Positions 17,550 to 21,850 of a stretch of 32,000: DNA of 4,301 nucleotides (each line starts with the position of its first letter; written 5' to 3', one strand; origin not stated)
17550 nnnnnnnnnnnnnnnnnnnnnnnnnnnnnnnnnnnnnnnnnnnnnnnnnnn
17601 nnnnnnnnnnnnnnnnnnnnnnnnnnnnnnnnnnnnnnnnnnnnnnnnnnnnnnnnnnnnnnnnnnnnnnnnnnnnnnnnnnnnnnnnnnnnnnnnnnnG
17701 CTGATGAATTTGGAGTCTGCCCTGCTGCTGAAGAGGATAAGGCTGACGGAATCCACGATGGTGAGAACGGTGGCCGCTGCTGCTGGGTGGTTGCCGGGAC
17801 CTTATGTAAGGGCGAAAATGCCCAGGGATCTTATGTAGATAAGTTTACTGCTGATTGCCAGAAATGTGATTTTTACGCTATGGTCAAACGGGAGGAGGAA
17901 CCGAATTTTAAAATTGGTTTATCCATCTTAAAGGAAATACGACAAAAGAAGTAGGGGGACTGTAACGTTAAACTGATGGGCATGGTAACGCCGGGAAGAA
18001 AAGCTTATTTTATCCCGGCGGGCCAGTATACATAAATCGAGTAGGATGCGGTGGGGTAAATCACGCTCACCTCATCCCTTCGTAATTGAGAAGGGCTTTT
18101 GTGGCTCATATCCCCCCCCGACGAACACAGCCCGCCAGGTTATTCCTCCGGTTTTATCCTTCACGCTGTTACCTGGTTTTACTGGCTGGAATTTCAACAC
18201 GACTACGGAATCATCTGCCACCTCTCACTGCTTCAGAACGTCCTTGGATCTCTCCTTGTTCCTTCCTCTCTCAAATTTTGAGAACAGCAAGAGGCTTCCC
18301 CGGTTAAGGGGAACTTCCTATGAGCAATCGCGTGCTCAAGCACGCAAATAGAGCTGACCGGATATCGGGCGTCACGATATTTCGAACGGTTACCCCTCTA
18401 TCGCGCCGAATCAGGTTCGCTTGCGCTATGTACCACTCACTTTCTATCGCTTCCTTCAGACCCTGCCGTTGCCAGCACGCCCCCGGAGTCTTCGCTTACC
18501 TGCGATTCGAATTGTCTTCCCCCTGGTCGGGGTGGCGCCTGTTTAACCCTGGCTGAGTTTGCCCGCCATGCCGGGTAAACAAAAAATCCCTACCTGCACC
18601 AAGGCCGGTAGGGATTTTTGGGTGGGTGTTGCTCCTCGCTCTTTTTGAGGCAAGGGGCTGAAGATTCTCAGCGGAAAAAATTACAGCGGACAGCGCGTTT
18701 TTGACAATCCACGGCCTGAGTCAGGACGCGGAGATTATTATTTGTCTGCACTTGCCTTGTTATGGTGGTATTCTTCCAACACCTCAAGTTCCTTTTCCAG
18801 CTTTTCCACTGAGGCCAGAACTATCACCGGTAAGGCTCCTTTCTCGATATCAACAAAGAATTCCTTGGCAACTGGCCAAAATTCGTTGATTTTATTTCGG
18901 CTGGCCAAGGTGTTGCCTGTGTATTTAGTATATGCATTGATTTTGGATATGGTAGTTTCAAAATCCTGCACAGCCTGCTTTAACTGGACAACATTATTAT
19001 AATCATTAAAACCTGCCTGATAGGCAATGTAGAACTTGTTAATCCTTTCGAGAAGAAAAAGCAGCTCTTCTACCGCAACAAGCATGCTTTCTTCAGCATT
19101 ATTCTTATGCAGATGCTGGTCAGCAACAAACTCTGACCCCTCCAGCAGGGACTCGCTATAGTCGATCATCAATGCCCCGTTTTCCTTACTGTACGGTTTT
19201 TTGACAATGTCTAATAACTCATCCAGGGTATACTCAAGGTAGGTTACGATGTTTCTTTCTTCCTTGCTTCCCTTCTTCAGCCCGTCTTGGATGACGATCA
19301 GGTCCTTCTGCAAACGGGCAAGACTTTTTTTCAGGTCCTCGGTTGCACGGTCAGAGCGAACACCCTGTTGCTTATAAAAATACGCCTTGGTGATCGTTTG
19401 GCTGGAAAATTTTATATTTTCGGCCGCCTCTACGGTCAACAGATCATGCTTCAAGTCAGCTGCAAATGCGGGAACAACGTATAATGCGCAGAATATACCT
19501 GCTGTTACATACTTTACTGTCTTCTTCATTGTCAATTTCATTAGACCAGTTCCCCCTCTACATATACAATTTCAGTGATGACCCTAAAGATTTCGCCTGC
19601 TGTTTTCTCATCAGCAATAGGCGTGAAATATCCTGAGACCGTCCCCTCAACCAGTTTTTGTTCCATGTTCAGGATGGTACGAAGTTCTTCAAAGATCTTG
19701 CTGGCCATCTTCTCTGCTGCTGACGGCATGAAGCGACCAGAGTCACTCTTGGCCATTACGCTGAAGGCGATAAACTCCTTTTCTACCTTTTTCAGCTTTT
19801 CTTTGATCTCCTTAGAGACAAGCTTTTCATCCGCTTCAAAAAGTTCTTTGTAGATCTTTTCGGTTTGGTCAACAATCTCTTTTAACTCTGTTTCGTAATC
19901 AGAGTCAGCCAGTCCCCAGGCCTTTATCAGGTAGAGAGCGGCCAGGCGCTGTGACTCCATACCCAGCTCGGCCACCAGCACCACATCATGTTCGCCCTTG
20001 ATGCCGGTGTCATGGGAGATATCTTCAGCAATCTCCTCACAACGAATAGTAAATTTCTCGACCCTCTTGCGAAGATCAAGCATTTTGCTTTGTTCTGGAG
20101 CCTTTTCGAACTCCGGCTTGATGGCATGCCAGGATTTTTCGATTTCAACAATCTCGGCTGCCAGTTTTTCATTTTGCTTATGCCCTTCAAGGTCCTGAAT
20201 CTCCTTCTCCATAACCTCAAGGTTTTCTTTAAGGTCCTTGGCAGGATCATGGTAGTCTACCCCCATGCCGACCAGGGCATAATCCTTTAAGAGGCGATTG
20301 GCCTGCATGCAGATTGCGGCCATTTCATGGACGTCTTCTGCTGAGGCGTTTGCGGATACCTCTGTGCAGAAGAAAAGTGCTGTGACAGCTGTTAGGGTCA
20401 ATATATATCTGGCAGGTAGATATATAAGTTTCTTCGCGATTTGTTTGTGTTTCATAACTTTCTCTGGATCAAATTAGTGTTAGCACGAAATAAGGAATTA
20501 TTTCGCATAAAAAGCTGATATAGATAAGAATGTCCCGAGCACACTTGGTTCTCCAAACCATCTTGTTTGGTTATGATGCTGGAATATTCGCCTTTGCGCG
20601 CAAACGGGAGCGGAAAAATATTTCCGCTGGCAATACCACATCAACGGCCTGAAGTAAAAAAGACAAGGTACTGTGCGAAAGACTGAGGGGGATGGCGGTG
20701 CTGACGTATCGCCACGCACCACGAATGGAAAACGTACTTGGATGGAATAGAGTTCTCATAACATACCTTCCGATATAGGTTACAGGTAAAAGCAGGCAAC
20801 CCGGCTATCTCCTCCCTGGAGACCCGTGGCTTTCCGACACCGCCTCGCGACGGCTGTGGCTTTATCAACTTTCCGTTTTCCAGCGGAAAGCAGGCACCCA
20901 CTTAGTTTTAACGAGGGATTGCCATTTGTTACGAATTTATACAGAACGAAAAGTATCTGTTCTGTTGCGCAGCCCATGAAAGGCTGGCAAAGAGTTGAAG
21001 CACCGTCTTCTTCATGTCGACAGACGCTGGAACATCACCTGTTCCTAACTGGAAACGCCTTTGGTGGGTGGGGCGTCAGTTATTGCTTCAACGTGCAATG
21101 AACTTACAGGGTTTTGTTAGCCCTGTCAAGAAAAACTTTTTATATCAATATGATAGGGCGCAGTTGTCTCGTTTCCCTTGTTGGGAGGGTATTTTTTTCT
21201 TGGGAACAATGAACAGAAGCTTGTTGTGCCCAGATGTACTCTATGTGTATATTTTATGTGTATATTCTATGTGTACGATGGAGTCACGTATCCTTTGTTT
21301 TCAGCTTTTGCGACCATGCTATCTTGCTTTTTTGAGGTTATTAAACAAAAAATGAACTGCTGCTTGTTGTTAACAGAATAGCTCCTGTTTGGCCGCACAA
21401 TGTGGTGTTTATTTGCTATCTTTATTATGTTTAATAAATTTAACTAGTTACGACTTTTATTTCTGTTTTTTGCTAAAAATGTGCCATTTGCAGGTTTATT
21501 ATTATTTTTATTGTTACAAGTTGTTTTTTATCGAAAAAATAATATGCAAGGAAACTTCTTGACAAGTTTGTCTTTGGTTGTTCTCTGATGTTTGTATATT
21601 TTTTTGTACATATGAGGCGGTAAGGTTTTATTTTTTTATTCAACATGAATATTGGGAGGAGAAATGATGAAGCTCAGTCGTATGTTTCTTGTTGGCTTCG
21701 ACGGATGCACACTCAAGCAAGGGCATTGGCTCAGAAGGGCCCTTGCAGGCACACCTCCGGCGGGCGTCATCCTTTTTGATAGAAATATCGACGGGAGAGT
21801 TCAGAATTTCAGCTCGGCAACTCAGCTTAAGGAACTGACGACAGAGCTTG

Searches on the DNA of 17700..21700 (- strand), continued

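Call 23: get_annotated_region(hit=H3, flank=4000)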
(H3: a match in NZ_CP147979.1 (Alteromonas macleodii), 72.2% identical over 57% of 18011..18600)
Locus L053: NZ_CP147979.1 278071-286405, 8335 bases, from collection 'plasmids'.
description: Alteromonas macleodii strain KD01 plasmid pKD01, complete sequence
organism: Alteromonas macleodii (NCBI taxid 28108)
taxonomy: Bacteria; Pseudomonadota; Gammaproteobacteria; Alteromonadales; Alteromonadaceae; Alteromonas; Alteromonas macleodii
host: -; source: -; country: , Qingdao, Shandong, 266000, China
typing (MOB-suite, as given by PLSDB): non-mobilizable
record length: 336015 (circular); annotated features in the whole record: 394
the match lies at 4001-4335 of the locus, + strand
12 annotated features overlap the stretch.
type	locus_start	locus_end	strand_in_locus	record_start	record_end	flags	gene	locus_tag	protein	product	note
CDS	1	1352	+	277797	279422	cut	-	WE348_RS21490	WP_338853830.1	ATP-binding protein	-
CDS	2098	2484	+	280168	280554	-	-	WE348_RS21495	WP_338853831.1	hypothetical protein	-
CDS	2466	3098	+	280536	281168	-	-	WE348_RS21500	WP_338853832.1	hypothetical protein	-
CDS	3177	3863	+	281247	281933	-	-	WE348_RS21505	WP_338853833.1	hypothetical protein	-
CDS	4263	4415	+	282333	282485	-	-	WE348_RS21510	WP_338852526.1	hypothetical protein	-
CDS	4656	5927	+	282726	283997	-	ltrA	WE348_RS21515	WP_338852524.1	group II intron reverse transcriptase/maturase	GO:0000373 - Group II intron splicing [Evidence IEA]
CDS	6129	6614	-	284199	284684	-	-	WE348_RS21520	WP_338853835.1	hypothetical protein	-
CDS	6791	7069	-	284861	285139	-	-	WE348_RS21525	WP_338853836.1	hypothetical protein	-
CDS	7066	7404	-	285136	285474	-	-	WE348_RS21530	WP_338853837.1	hypothetical protein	-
CDS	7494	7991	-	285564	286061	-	-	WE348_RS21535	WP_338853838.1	hypothetical protein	-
CDS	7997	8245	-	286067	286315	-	-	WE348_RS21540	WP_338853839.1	hypothetical protein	-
CDS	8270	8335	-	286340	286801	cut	-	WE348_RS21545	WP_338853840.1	hypothetical protein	-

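Call 24: search_rna_families(sources=[L051, L052, L053], threshold=gathering)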
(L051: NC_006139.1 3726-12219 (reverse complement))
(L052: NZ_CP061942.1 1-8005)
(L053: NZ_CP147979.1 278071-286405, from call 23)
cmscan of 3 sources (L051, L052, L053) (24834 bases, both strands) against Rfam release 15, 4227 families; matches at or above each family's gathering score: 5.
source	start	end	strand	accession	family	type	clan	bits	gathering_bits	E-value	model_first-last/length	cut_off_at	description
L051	4093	4261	+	RF02001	group-II-D1D4-3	Intron;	CL00102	70.9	32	1.5e-12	1-170/170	no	Group II catalytic intron D1-D4-3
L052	3675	3844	+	RF02001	group-II-D1D4-3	Intron;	CL00102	58.8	32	1.3e-09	1-170/170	no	Group II catalytic intron D1-D4-3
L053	4006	4172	+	RF02001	group-II-D1D4-3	Intron;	CL00102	54.4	32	1.5e-08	1-170/170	no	Group II catalytic intron D1-D4-3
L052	5621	5691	+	RF00029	Intron_gpII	Intron;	-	51.6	40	1.2e-07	1-77/77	no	Group II catalytic intron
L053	5936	6008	+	RF00029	Intron_gpII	Intron;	-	48.5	40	7.2e-07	1-77/77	no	Group II catalytic intron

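Call 28: search_rna_families(source=window, start=20650, end=21000, threshold=gathering, show_alignments=2)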
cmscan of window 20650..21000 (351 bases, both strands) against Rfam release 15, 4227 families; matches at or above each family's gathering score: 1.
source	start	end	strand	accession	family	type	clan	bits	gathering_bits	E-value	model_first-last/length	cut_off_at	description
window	20792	20870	-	RF01051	c-di-GMP-I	Cis-reg; riboswitch;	CL00126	56.4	35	1.3e-10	1-87/87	no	c-di-GMP-I riboswitch aptamer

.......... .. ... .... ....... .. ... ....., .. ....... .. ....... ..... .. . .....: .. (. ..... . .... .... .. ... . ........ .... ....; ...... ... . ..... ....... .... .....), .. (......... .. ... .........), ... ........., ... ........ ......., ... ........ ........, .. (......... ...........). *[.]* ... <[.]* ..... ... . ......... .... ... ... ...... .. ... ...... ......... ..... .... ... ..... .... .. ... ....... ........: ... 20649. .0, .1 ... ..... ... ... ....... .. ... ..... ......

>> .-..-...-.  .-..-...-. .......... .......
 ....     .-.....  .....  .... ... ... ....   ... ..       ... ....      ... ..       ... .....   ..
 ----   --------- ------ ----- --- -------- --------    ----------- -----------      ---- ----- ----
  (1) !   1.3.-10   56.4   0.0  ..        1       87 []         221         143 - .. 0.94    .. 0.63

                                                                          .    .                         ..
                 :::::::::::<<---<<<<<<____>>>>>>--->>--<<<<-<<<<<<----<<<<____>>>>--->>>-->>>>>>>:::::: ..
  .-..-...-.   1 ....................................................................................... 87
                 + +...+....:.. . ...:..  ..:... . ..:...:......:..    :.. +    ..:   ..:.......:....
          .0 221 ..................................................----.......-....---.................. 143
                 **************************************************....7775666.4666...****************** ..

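Call 56: search_dna_similar(query=window:20900-21400:+, collection=plasmids, mode=distant, max_evalue=0.01)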
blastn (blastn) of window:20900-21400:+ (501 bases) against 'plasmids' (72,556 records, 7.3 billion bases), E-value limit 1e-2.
No match.

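Call 69: search_rna_families(sources=[L019, L024, L025, L026, L027, L028, L029, L030, L031, L032, L033, L034, L036, L037, L038, L039, L040, L041, L043, L044], threshold=gathering)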
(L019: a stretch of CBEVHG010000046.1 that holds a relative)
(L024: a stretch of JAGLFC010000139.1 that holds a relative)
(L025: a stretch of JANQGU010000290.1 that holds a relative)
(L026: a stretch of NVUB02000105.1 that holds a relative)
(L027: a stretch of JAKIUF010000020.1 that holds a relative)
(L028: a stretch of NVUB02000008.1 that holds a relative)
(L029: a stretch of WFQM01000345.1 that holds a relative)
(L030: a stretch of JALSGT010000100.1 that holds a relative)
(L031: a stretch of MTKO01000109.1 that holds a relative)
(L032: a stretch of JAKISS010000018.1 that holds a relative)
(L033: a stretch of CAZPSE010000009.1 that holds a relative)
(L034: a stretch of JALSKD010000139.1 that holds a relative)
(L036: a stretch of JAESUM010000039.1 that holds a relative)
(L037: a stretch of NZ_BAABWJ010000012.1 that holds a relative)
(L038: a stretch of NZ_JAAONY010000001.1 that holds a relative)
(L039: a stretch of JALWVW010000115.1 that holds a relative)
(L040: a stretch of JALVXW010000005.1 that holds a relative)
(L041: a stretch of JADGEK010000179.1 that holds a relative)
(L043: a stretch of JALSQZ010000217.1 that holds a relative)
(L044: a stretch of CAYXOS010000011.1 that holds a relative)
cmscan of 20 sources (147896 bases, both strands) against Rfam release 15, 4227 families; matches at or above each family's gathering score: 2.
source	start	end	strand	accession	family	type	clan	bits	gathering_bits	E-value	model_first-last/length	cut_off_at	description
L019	3641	3719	+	RF01051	c-di-GMP-I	Cis-reg; riboswitch;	CL00126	57.3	35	3.2e-08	1-87/87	no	c-di-GMP-I riboswitch aptamer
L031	3459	3534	+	RF01051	c-di-GMP-I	Cis-reg; riboswitch;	CL00126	55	35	1.2e-07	1-87/87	no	c-di-GMP-I riboswitch aptamer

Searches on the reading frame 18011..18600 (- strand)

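Call 60: search_solved_structures(query=L051:4731-6050:+, max_evalue=0.00001)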
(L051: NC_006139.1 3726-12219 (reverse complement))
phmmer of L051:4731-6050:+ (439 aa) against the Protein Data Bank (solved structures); distinct sequences matched with E-value up to 0.00001: 12.
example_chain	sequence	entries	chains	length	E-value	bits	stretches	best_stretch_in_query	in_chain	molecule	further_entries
6ar1_A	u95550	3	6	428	5.2e-85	289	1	8-401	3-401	GsI-IIC RT | Trt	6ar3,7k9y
7uim_D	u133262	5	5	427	1.8e-82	280.6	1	8-373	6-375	Group II intron reverse transcriptase/maturase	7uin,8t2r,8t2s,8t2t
5hhl_A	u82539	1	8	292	2.5e-70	240.6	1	8-281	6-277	Retron-type reverse transcriptase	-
5hhj_A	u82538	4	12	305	3e-70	240.4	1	7-282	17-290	Retron-type reverse transcriptase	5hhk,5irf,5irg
6me0_C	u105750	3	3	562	3.5e-46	161.1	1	44-359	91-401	Maturase reverse transcriptase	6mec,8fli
5g2x_C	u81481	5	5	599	7.3e-43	150.1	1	7-219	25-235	GROUP II INTRON-ENCODED PROTEIN LTRA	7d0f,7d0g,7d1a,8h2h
7kft_D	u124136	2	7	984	2.4e-29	105.6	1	52-281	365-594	Cas6-RT-Cas1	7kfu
8ub7_A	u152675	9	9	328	2.6e-17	65.9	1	42-313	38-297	Reverse transcriptase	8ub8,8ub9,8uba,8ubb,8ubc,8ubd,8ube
9ioa_A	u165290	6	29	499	3.6e-15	58.9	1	55-251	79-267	RNA-dependent DNA polymerase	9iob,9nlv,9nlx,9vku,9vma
9d5x_A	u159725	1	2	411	3.1e-13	52.5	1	9-254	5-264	Group II intron-like 4 reverse transcriptase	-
9d4s_A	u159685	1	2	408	3.3e-13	52.4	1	9-254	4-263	Group II intron-like 4 reverse transcriptase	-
8bgj_A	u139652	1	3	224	5.3e-13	51.7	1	108-284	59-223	RNA-directed DNA polymerase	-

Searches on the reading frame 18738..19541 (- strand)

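Call 5: search_protein_families(library=pfam, proteins=[window:18738-19541:-], max_evalue=0.01)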
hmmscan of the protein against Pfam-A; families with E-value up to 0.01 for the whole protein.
window:18738-19541:- (267 aa): 1 family
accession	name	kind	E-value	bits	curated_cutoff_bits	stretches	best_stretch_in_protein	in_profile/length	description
PF01051.27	Rep3_N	-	0.0054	17.6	22.4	0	44-131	36-105/141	Initiator Replication protein, WH1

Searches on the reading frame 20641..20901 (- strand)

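Call 79: search_protein_families(library=pfam, proteins=[window:20641-20901:-], max_evalue=0.1)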
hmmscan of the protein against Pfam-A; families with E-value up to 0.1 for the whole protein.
window:20641-20901:- (86 aa): 1 family
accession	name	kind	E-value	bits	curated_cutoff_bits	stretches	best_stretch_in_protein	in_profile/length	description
PF15839.10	TEX29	-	0.024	15.5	27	1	27-57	21-47/76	Testis-expressed sequence 29 protein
